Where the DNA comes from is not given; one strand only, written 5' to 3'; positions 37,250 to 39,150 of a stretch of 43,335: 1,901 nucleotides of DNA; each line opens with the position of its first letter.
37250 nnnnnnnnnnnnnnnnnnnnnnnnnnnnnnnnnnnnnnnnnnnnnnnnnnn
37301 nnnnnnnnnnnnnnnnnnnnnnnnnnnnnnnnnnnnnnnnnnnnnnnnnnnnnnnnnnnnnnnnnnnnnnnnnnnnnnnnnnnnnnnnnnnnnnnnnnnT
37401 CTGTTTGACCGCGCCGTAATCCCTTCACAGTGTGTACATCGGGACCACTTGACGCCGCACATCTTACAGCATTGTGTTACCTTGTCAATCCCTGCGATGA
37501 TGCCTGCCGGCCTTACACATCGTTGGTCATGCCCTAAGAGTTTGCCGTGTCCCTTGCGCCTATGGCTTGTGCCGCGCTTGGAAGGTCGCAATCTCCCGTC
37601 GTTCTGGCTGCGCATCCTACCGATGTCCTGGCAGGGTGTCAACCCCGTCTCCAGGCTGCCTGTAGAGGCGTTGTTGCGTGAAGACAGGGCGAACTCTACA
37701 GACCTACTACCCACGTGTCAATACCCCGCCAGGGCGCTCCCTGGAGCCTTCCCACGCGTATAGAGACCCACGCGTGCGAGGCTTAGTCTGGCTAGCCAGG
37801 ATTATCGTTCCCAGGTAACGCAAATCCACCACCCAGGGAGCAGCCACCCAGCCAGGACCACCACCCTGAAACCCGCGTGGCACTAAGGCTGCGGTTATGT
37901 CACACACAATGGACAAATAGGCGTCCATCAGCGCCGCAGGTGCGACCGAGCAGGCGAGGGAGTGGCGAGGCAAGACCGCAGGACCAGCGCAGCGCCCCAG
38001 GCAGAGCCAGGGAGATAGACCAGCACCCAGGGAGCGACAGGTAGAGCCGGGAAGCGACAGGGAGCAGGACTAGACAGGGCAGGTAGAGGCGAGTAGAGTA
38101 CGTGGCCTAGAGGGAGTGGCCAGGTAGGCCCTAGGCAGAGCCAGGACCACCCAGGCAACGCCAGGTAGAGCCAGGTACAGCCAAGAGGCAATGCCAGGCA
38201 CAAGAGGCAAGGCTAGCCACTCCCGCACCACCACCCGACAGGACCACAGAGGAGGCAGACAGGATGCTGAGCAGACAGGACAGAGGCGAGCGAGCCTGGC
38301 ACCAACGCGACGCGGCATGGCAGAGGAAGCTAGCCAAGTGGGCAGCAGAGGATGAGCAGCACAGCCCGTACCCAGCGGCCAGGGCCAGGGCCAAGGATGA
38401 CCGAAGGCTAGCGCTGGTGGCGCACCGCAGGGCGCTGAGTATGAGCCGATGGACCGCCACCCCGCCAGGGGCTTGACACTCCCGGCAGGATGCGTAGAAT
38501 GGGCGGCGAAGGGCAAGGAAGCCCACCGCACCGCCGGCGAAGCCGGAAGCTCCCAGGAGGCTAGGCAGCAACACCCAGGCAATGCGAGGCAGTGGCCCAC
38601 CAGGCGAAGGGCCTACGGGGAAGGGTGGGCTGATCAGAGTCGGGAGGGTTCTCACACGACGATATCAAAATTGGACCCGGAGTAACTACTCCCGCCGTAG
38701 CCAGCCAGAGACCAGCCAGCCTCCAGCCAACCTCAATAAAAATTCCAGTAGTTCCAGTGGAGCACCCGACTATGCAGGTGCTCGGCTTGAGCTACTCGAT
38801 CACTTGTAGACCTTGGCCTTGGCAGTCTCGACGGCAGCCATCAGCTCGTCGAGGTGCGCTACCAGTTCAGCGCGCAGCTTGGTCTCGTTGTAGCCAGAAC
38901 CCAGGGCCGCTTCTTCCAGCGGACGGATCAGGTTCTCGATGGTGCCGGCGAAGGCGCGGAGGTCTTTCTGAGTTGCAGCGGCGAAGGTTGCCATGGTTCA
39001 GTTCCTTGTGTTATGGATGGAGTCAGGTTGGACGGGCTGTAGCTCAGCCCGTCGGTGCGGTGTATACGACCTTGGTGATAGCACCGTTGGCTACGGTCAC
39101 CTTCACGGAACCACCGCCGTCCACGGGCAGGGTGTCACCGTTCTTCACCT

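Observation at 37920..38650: Strongly strand-asymmetric (T-depleted) roughly 730-bp block with 10-bp phased CCAGG repeats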

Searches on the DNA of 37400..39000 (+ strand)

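Call 4: search_dna_similar(query=window:37700-38800:+, collection=phages, mode=near, max_rows=30)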
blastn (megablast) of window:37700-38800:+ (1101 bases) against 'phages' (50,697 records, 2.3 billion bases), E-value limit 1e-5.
Records with a match: 93; places in all: 159; records where one place covers at least 80% of the query: 49.
Best place of each record, by identity: 90-95% 18; 80-90% 69; 60-80% 6.
By first word of the organism name: Pseudomonas 93.
By host as written in the record: Pseudomonas aeruginosa 40; Pseudomonas aeruginosa PAO1 20; Pseudomonas sp. 6; Pseudomonas aeruginosa (clinical isolates) 4; - 3; Pseudomonas aeruginosa PA5-1-1 2; Pseudomonas aeruginosa ATCC 10145 2; Pseudomonas aeruginosa 130 2; and 13 more.
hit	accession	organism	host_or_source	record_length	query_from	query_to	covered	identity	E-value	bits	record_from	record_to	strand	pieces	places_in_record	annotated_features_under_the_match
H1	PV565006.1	Pseudomonas phage vB_PaePA8132phi1_PS3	Pseudomonas aeruginosa (clinical ...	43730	1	1086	99%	93.3%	0e+0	1592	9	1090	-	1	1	hypothetical protein (x3)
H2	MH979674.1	Pseudomonas phage RLP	Pseudomonas aeruginosa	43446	1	1101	100%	90.7%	0e+0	1439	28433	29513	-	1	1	hypothetical protein | virion protein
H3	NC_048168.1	Pseudomonas phage RLP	Pseudomonas aeruginosa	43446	1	1101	100%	90.7%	0e+0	1439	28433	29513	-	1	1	hypothetical protein | minor head protein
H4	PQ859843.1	Pseudomonas phage CP-p-PA-22060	Pseudomonas aeruginosa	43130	1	1097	100%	89.3%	0e+0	1339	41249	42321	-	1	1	hypothetical protein (x3) | minor head protein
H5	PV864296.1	Pseudomonas phage Henu_18-20N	Pseudomonas aeruginosa Pa48c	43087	1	1099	100%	88.9%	0e+0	1323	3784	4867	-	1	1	hypothetical protein (x4)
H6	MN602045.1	Pseudomonas phage vB_PaeP_ASP23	Pseudomonas aeruginosa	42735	1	1097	100%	88.7%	0e+0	1336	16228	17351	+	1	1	minor structural protein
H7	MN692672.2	Pseudomonas phage vB_PaeP_Lx18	Pseudomonas aeruginosa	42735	1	1097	100%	88.7%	0e+0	1336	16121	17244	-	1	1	minor structural protein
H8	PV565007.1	Pseudomonas phage vB_PaePA10145phi1_HR2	Pseudomonas aeruginosa (clinical ...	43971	1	1101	100%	88.0%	0e+0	1253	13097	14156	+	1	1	hypothetical protein (x5) | minor head protein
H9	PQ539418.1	Pseudomonas phage vB_Pae-SZP17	Pseudomonas aeruginosa PAO1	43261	1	1097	100%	88.2%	0e+0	1269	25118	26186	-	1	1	record has no annotation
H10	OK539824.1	Pseudomonas phage phipa2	Pseudomonas aeruginosa ZS-PA-35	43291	1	1101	100%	87.8%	0e+0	1249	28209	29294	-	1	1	hypothetical protein (x2)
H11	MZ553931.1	Pseudomonas phage vB_PaeA_55_1W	Pseudomonas aeruginosa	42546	1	1097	100%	87.9%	0e+0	1253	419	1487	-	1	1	hypothetical protein | putative structural protein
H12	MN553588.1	Pseudomonas phage phiKMVC5-12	Pseudomonas aeruginosa PAO1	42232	1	1097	100%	87.6%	0e+0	1236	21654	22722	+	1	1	record has no annotation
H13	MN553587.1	Pseudomonas phage phiKMVC5-121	Pseudomonas aeruginosa PAO1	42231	1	1097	100%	87.6%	0e+0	1236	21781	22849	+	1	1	record has no annotation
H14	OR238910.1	Pseudomonas phage PA69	Pseudomonas aeruginosa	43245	1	1097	99%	87.7%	0e+0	1246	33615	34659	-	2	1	hypothetical protein (x3)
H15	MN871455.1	Pseudomonas phage Pa-B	Pseudomonas aeruginosa PAO1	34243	1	1097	100%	86.5%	0e+0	1136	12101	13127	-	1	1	record has no annotation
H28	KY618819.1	Pseudomonas phage PAXYB1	Pseudomonas aeruginosa PAO1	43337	1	946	86%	87.3%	0e+0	1064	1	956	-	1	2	repeat_region | hypothetical protein (x2)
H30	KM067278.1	Pseudomonas phage vB_PaeP_PPA-ABTNL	Pseudomonas aeruginosa PA5-1-1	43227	1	949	86%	86.4%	0e+0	1000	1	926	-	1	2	repeat_region | promoter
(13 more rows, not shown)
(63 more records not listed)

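Call 7: get_annotated_region(hit=H28, flank=1500)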
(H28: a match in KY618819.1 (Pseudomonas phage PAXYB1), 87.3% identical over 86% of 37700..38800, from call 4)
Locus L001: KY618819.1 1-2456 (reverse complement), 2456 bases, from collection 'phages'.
description: Pseudomonas phage PAXYB1, complete genome.
organism: Pseudomonas phage PAXYB1 (NCBI taxid 1962679)
taxonomy: Viruses; Duplodnaviria; Heunggongvirae; Uroviricota; Caudoviricetes; Autographiviridae; Krylovirinae; Phikmvvirus; Phikmvvirus PAXYB1
host: Pseudomonas aeruginosa PAO1; source: -; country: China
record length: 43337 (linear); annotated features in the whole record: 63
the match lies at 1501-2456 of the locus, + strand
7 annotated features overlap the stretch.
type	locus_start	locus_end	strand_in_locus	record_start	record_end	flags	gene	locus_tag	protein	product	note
CDS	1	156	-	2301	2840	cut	-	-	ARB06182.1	hypothetical protein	-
CDS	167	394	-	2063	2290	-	-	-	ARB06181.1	hypothetical protein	-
CDS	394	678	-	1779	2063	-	-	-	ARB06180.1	hypothetical protein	-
misc_feature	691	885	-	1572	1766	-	-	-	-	-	similar to hypothetical protein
CDS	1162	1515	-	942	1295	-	-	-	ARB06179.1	hypothetical protein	-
CDS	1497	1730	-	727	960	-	-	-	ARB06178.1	hypothetical protein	-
repeat_region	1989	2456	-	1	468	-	-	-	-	-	-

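Call 8: get_annotated_region(hit=H30, flank=1500)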
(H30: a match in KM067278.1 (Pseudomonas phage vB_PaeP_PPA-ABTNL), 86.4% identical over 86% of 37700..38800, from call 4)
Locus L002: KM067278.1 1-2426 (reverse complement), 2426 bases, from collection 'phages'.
description: Pseudomonas phage vB_PaeP_PPA-ABTNL, complete genome.
organism: Pseudomonas phage vB_PaeP_PPA-ABTNL (NCBI taxid 1527525)
taxonomy: Viruses; Duplodnaviria; Heunggongvirae; Uroviricota; Caudoviricetes; Autographiviridae; Krylovirinae; Phikmvvirus; Phikmvvirus ABTNL
host: Pseudomonas aeruginosa PA5-1-1; source: Affiliated Zhongshan Hospital of Dalian University; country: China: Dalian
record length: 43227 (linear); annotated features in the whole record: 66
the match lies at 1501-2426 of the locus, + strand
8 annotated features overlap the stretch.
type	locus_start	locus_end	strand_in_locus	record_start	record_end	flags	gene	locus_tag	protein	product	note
CDS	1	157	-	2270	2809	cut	-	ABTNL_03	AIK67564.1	hypothetical protein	similar to ref|YP_001522792.1|hypothetical protein PPLKD16_gp03 [Pseudomonas phage LKD16] and ...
CDS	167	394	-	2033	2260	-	-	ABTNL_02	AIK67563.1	hypothetical protein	similar to ref|YP_001522791.1|hypothetical protein PPLKD16_gp02 [Pseudomonas phage LKD16] and ...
CDS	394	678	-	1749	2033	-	-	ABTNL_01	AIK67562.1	hypothetical protein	similar to ref|NP_877440.1|hypothetical protein phiKMVp01 [Pseudomonas phage phiKMV]; orf01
regulatory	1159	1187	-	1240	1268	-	-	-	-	promoter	similar to TTGACA(N15-18)TATAAT with 2bp mismatch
regulatory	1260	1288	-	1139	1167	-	-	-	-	promoter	similar to TTGACA(N15-18)TATAAT with 2bp mismatch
regulatory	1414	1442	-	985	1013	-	-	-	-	promoter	similar to TTGACA(N15-18)TATAAT with 2bp mismatch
regulatory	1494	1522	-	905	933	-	-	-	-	promoter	similar to TTGACA(N15-18)TATAAT with 2bp mismatch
repeat_region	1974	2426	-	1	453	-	-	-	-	-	-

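Call 42: search_dna_similar(query=window:37850-38700:+, collection=phages, mode=distant, max_rows=60, rows=spread)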
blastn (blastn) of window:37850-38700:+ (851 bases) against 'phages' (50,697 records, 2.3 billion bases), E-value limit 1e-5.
Records with a match: 93; places in all: 158; records where one place covers at least 80% of the query: 72.
Best place of each record, by identity: 90-95% 3; 80-90% 69; 60-80% 21.
By first word of the organism name: Pseudomonas 93.
By host as written in the record: Pseudomonas aeruginosa 40; Pseudomonas aeruginosa PAO1 20; Pseudomonas sp. 6; Pseudomonas aeruginosa (clinical isolates) 4; - 3; Pseudomonas aeruginosa PA32 2; Pseudomonas aeruginosa PA5-1-1 2; Pseudomonas aeruginosa 130 2; and 13 more.
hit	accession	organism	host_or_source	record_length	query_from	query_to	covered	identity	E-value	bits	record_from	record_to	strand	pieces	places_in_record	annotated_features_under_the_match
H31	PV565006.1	Pseudomonas phage vB_PaePA8132phi1_PS3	Pseudomonas aeruginosa (clinical ...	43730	1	847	100%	93.5%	0e+0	1249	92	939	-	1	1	hypothetical protein (x3)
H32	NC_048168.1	Pseudomonas phage RLP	Pseudomonas aeruginosa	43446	1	847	100%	90.0%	0e+0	1148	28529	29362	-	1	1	hypothetical protein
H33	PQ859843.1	Pseudomonas phage CP-p-PA-22060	Pseudomonas aeruginosa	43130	1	844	99%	87.6%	0e+0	1038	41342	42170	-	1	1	hypothetical protein (x2)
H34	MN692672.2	Pseudomonas phage vB_PaeP_Lx18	Pseudomonas aeruginosa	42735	1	847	100%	87.3%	0e+0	1071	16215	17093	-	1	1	none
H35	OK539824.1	Pseudomonas phage phipa2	Pseudomonas aeruginosa ZS-PA-35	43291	1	847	100%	86.8%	0e+0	1079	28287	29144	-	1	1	hypothetical protein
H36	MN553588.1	Pseudomonas phage phiKMVC5-12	Pseudomonas aeruginosa PAO1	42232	1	847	100%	86.0%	0e+0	1012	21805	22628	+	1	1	record has no annotation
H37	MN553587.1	Pseudomonas phage phiKMVC5-121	Pseudomonas aeruginosa PAO1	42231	1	847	100%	86.0%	0e+0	1012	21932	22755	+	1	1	record has no annotation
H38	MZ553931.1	Pseudomonas phage vB_PaeA_55_1W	Pseudomonas aeruginosa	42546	1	847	100%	86.0%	0e+0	997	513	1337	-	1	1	hypothetical protein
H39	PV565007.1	Pseudomonas phage vB_PaePA10145phi1_HR2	Pseudomonas aeruginosa (clinical ...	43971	1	844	99%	85.7%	0e+0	997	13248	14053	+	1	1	hypothetical protein (x5)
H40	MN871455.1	Pseudomonas phage Pa-B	Pseudomonas aeruginosa PAO1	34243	1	847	100%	83.3%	0e+0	871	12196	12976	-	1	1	record has no annotation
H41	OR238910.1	Pseudomonas phage PA69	Pseudomonas aeruginosa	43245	1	847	100%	82.4%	0e+0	849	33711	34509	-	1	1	hypothetical protein (x2)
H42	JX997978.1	Pseudomonas phage MPK6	Pseudomonas aeruginosa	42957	1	799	94%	86.8%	0e+0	959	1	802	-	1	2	none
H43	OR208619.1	Pseudomonas phage vB_PaeA_SB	Pseudomonas aeruginosa PAO1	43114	1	844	99%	81.4%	0e+0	832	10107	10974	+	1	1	hypothetical protein | ribosome_binding_site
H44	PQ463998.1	Pseudomonas phage PpY1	Pseudomonas aeruginosa PAO1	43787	1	795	93%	86.2%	0e+0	939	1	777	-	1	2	record has no annotation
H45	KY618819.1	Pseudomonas phage PAXYB1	Pseudomonas aeruginosa PAO1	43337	1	796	94%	85.3%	0e+0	977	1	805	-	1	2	repeat_region | hypothetical protein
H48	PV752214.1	Pseudomonas phage vB_PaeP_QSZH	Pseudomonas aeruginosa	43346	1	844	99%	80.2%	0e+0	725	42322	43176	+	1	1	hypothetical protein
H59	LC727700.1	Pseudomonas phage sp. LP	Pseudomonas aeruginosa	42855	9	851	99%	78.1%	0e+0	715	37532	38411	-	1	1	hypothetical protein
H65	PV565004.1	Pseudomonas phage vB_PaePA01phi1_RS1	Pseudomonas aeruginosa (clinical ...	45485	16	844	97%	77.1%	2e-172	610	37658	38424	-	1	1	hypothetical protein (x2)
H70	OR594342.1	Pseudomonas phage vB_PaPhi_Mx1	Pseudomonas aeruginosa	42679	9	847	99%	74.7%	6e-174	617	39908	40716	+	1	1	hypothetical protein (x3)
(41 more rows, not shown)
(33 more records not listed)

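Call 43: get_annotated_region(hit=H31, flank=400)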
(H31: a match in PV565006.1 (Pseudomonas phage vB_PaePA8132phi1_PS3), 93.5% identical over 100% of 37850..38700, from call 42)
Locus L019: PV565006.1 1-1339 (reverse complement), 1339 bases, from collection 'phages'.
description: Pseudomonas phage vB_PaePA8132phi1_PS3, complete genome.
organism: Pseudomonas phage vB_PaePA8132phi1_PS3 (NCBI taxid 3414723)
taxonomy: Viruses
host: Pseudomonas aeruginosa (clinical isolates); source: -; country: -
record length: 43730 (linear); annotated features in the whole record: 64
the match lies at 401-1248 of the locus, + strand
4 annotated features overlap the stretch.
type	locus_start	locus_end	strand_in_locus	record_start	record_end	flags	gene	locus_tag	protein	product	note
CDS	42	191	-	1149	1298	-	-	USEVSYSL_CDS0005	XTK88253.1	hypothetical protein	-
CDS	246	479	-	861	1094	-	-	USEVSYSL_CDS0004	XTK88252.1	hypothetical protein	-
CDS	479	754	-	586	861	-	-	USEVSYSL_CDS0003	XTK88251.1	hypothetical protein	-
CDS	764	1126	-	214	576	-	-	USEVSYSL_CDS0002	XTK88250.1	hypothetical protein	-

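Call 44: get_annotated_region(hit=H33, flank=400)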
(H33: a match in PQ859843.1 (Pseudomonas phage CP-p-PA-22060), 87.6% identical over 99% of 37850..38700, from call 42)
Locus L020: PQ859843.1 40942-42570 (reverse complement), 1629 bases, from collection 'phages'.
description: Pseudomonas phage CP-p-PA-22060, complete genome.
organism: Pseudomonas phage CP-p-PA-22060 (NCBI taxid 3399672)
taxonomy: Viruses; Duplodnaviria; Heunggongvirae; Uroviricota; Caudoviricetes
host: Pseudomonas aeruginosa; source: sewage; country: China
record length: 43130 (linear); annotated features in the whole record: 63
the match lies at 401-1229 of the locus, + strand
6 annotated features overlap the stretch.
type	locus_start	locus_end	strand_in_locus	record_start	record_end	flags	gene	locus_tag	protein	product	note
CDS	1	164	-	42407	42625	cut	-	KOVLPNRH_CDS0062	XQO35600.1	hypothetical protein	-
CDS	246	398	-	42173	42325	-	-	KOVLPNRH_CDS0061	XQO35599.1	hypothetical protein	-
CDS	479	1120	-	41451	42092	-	-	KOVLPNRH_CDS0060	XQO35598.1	hypothetical protein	-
CDS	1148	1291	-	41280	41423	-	-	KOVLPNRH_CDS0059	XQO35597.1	hypothetical protein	-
CDS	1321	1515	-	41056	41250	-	-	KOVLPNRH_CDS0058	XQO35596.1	minor head protein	-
CDS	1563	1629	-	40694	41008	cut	-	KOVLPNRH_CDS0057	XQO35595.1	minor head protein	-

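Call 45: get_annotated_region(hit=H34, flank=400)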
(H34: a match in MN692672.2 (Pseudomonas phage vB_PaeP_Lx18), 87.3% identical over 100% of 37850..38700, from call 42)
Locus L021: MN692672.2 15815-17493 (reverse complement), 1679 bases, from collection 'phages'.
description: Pseudomonas phage vB_PaeP_Lx18, complete genome.
organism: Pseudomonas phage vB_PaeP_Lx18 (NCBI taxid 2686072)
taxonomy: Viruses; Duplodnaviria; Heunggongvirae; Uroviricota; Caudoviricetes; Autographiviridae; Krylovirinae; Phikmvvirus; Phikmvvirus 15pyo
host: Pseudomonas aeruginosa; source: -; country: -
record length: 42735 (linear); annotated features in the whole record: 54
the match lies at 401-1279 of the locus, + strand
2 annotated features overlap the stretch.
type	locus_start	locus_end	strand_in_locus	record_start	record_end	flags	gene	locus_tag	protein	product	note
CDS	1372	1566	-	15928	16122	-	-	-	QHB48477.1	minor structural protein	-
CDS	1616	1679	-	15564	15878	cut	-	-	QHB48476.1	minor structural protein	-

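Call 46: get_annotated_region(hit=H35, flank=400)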
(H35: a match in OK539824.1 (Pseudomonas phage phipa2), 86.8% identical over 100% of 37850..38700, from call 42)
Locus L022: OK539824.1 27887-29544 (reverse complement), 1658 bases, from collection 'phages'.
description: Pseudomonas phage phipa2, complete genome.
organism: Pseudomonas phage phipa2 (NCBI taxid 2894298)
taxonomy: Viruses; Duplodnaviria; Heunggongvirae; Uroviricota; Caudoviricetes; Autographiviridae; Krylovirinae; Phikmvvirus
host: Pseudomonas aeruginosa ZS-PA-35; source: -; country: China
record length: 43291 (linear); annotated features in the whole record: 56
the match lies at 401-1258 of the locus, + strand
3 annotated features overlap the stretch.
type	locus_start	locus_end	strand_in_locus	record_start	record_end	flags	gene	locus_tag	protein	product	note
CDS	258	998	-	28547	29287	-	-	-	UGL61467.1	hypothetical protein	-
CDS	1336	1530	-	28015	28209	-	-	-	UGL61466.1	hypothetical protein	protein p48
CDS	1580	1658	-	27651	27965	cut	-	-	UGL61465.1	hypothetical protein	protein p47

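Call 47: get_annotated_region(hit=H41, flank=400)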
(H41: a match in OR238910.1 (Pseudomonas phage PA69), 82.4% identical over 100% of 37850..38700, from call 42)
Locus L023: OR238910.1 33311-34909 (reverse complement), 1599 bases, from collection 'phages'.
description: Pseudomonas phage PA69, complete genome.
organism: Pseudomonas phage PA69 (NCBI taxid 3073017)
taxonomy: Viruses; Duplodnaviria; Heunggongvirae; Uroviricota; Caudoviricetes; Autographiviridae; Krylovirinae; Phikmvvirus
host: Pseudomonas aeruginosa; source: -; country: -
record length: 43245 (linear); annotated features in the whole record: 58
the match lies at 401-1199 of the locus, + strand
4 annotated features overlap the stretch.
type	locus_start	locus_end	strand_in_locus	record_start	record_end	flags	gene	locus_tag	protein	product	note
CDS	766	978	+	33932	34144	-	-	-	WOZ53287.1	hypothetical protein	-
CDS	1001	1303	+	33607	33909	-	-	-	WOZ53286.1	hypothetical protein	-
CDS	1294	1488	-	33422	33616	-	-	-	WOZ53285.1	hypothetical protein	protein p48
CDS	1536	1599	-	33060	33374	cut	-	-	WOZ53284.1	hypothetical protein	protein p47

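Call 48: get_annotated_region(hit=H43, flank=400)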
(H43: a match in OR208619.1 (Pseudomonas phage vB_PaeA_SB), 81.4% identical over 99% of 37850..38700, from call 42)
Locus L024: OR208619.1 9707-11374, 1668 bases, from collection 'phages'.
description: Pseudomonas phage vB_PaeA_SB, complete genome.
organism: Pseudomonas phage vB_PaeA_SB (NCBI taxid 3058943)
taxonomy: Viruses; Duplodnaviria; Heunggongvirae; Uroviricota; Caudoviricetes; Autographiviridae; Krylovirinae; Phikmvvirus
host: Pseudomonas aeruginosa PAO1; source: Cultured at 37degC in LB; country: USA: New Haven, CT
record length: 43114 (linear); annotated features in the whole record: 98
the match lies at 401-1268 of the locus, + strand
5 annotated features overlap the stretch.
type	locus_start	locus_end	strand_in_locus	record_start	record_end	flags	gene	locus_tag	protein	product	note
regulatory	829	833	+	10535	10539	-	-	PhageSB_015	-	ribosome_binding_site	-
CDS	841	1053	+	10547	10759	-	-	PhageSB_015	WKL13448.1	hypothetical protein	-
CDS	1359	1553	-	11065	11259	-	-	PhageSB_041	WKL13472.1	hypothetical protein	-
regulatory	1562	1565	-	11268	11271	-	-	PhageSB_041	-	ribosome_binding_site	-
CDS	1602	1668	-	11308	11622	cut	-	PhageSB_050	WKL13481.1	putative minor structural protein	-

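Call 49: get_annotated_region(hit=H48, flank=400)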
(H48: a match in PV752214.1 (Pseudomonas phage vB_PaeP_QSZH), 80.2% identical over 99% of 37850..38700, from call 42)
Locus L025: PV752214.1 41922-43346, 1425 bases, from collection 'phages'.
description: Pseudomonas phage vB_PaeP_QSZH, complete genome.
organism: Pseudomonas phage vB_PaeP_QSZH (NCBI taxid 3436856)
taxonomy: Viruses; Duplodnaviria; Heunggongvirae; Uroviricota; Caudoviricetes; Autographivirales; Autoscriptoviridae; Krylovirinae; Phikmvvirus
host: Pseudomonas aeruginosa; source: -; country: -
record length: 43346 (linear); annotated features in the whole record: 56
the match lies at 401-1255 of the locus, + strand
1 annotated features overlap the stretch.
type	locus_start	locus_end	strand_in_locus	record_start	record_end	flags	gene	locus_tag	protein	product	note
CDS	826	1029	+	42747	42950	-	-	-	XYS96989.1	hypothetical protein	-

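Call 50: get_annotated_region(hit=H59, flank=400)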
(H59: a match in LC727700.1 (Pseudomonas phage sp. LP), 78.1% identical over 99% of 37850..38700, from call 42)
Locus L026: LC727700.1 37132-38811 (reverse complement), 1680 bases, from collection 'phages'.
description: Pseudomonas phage sp. LP phiLP DNA, complete genome.
organism: Pseudomonas phage sp. LP (NCBI taxid 2972145)
taxonomy: Viruses; Duplodnaviria; Heunggongvirae; Uroviricota; Caudoviricetes; Autographiviridae; Krylovirinae; Phikmvvirus
host: Pseudomonas aeruginosa; source: Waste water; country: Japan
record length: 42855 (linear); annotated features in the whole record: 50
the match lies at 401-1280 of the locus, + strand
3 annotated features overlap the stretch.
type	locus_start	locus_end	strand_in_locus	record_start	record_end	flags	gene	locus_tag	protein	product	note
CDS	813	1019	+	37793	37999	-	-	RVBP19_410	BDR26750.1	hypothetical protein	-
CDS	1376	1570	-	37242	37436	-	-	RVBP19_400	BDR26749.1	hypothetical protein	-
CDS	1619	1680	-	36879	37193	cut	-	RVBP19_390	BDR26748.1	hypothetical protein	-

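Call 51: get_annotated_region(hit=H65, flank=400)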
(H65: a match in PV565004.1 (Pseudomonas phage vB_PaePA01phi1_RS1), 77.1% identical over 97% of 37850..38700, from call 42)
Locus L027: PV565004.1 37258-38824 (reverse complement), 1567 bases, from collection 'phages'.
description: Pseudomonas phage vB_PaePA01phi1_RS1, complete genome.
organism: Pseudomonas phage vB_PaePA01phi1_RS1 (NCBI taxid 3414721)
taxonomy: Viruses
host: Pseudomonas aeruginosa (clinical isolates); source: -; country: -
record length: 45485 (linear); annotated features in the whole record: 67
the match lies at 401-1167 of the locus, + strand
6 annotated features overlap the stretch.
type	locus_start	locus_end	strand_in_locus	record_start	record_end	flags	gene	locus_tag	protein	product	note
CDS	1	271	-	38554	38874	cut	-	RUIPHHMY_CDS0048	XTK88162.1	hypothetical protein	-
CDS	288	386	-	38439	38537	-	-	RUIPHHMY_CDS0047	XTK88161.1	hypothetical protein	-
CDS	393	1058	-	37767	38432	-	-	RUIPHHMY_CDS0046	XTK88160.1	hypothetical protein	-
CDS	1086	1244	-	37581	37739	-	-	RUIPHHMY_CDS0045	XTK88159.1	hypothetical protein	-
CDS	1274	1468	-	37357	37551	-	-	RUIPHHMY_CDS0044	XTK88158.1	minor head protein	head and packaging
CDS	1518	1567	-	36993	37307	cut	-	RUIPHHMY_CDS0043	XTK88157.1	minor head protein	head and packaging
